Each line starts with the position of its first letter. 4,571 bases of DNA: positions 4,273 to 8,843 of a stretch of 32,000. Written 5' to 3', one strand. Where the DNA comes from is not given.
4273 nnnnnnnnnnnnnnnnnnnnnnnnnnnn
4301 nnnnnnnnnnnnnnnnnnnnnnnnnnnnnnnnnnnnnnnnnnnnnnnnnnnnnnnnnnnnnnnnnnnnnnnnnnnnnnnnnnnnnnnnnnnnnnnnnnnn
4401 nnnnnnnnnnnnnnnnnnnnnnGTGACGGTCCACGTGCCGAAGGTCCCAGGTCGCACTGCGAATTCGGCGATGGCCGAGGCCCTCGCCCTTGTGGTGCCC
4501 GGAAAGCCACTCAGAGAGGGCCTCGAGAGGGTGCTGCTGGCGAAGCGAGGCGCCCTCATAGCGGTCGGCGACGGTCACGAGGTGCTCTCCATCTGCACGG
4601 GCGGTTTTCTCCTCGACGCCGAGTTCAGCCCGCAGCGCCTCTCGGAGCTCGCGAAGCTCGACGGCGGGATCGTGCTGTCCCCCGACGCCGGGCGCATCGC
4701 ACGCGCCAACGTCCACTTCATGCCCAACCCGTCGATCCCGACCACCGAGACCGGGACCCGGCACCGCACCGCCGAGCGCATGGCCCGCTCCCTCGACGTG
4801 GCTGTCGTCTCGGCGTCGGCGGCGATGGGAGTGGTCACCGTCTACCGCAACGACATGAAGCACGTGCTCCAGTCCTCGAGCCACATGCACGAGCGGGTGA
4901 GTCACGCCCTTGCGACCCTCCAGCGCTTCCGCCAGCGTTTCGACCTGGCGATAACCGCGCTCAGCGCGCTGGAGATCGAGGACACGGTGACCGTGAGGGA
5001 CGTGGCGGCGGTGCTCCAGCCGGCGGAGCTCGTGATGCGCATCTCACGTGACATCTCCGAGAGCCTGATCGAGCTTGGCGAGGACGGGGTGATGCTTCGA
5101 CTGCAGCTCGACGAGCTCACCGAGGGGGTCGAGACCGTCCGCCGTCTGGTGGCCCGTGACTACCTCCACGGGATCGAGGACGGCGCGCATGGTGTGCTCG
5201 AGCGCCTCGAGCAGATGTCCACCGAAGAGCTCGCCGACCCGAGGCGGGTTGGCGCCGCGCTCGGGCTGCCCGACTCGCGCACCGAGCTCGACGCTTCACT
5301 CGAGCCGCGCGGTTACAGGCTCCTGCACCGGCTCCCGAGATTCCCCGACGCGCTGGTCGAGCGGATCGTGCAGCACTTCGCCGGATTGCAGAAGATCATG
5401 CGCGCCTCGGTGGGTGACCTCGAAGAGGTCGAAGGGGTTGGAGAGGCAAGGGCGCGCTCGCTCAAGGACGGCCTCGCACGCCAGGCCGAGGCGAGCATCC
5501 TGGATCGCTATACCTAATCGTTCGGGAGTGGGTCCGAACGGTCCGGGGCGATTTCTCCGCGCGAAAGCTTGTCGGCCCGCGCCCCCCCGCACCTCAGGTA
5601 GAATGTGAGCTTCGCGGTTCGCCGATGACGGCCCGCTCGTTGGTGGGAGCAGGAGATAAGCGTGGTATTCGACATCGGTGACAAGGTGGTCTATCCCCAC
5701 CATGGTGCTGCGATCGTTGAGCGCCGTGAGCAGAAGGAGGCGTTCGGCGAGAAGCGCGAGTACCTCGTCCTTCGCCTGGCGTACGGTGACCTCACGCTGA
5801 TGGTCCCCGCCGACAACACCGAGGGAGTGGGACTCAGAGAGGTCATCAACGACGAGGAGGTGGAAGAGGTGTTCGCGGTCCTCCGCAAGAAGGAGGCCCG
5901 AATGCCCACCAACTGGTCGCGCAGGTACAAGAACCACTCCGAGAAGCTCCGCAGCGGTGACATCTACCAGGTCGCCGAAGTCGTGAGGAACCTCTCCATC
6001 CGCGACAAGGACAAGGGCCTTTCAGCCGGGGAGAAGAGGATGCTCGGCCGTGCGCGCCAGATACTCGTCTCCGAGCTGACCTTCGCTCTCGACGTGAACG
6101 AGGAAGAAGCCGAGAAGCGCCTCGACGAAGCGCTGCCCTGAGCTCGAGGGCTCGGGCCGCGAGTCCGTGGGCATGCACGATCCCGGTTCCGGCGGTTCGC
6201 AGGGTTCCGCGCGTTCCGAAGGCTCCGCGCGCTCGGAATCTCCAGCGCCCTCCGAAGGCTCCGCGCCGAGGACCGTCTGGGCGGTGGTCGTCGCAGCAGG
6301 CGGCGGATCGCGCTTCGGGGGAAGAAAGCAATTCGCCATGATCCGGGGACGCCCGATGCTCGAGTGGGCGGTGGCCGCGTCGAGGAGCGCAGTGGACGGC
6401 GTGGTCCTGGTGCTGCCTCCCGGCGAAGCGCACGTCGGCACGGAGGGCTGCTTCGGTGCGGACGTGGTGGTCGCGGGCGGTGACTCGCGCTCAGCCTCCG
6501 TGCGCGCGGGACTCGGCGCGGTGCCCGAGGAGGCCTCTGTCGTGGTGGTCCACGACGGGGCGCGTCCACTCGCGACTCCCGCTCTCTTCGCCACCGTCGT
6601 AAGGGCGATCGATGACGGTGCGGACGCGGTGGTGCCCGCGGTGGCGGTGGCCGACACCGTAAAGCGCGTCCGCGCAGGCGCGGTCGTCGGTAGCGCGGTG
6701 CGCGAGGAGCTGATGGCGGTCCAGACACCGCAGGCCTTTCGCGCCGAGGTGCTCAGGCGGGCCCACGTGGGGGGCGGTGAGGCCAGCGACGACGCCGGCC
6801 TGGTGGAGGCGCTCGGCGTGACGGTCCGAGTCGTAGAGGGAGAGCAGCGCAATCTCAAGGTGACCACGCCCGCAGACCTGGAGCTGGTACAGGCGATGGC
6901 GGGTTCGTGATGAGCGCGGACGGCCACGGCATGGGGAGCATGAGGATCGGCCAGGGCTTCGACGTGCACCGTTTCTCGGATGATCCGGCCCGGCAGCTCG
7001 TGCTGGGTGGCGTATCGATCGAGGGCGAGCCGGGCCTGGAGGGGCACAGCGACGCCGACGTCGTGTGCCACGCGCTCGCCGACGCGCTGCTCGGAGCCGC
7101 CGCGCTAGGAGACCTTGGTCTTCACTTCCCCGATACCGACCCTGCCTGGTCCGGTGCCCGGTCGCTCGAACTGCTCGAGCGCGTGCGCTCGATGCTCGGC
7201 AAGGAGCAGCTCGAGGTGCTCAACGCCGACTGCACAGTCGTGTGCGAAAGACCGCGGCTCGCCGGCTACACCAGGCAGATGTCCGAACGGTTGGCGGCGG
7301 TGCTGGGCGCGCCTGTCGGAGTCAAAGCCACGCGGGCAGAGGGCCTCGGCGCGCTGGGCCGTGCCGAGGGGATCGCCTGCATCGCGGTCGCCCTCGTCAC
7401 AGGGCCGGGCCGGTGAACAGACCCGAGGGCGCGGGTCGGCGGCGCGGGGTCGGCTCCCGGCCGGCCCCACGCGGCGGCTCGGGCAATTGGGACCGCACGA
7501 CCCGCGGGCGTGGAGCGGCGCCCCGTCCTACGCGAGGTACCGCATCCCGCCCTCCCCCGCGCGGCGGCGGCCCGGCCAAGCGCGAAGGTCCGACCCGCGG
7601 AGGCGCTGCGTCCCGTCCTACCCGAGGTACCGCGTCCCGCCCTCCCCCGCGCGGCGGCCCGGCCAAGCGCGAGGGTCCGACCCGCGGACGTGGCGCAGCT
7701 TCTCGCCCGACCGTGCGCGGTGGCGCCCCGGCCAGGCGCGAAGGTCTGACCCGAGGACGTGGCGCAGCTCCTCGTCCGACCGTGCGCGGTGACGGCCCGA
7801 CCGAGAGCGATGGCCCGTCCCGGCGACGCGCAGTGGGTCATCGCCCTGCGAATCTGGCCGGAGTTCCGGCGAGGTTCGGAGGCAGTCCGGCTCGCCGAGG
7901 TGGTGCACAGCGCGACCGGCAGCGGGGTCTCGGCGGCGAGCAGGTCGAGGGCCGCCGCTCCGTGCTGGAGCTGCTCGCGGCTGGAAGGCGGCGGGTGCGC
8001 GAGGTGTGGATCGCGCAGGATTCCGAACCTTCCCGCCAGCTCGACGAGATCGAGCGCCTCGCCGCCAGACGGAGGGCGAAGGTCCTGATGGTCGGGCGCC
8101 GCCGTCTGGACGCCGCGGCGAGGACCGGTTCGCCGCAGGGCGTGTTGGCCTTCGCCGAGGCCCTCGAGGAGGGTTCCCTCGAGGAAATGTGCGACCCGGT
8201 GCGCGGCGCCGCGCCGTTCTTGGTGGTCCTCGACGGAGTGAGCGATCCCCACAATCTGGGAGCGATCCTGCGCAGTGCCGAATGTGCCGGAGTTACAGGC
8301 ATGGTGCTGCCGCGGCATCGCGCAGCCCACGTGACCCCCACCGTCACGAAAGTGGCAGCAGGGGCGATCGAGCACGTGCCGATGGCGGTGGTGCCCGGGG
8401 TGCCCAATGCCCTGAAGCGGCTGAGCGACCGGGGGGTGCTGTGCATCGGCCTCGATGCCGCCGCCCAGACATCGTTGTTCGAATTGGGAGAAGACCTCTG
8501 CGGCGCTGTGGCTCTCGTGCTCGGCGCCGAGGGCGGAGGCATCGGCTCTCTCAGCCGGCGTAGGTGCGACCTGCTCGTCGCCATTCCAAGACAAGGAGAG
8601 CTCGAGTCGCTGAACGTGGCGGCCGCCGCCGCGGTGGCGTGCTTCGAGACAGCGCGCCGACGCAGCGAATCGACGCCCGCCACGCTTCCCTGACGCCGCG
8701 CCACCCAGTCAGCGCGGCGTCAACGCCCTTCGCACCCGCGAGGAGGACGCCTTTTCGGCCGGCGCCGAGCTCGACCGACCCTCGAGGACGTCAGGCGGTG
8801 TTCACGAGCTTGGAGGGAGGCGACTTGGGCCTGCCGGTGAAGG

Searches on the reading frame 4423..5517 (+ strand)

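Call 90: search_protein_families(library=pfam, proteins=[window:4423-5517:+], max_evalue=0.0001)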
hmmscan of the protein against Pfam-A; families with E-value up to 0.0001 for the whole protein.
window:4423-5517:+ (364 aa): 3 families
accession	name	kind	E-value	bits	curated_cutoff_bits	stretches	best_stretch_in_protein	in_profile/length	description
PF10635.14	DisA-linker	-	1.2e-37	129.2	25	1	149-286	1-139/142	DisA bacterial checkpoint controller linker region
PF02457.21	DAC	-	2e-21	76.2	27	1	32-144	2-117/119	DisA bacterial checkpoint controller nucleotide-binding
PF12826.13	HHH_2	-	4e-06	27.3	27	0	314-353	18-57/64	Helix-hairpin-helix motif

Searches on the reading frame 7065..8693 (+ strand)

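Call 90: search_protein_families(library=pfam, proteins=[window:7065-8693:+], max_evalue=0.0001)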
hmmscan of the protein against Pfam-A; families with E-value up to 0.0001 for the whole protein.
window:7065-8693:+ (542 aa): 2 families
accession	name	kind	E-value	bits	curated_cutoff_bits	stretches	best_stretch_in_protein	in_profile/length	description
PF00588.24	SpoU_methylase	-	2.6e-34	118.8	29.7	1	385-527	2-142/142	SpoU rRNA Methylase family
PF08032.17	SpoU_sub_bind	-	9.8e-15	55.1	22.8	1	294-368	2-74/76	RNA 2'-O ribose methyltransferase substrate binding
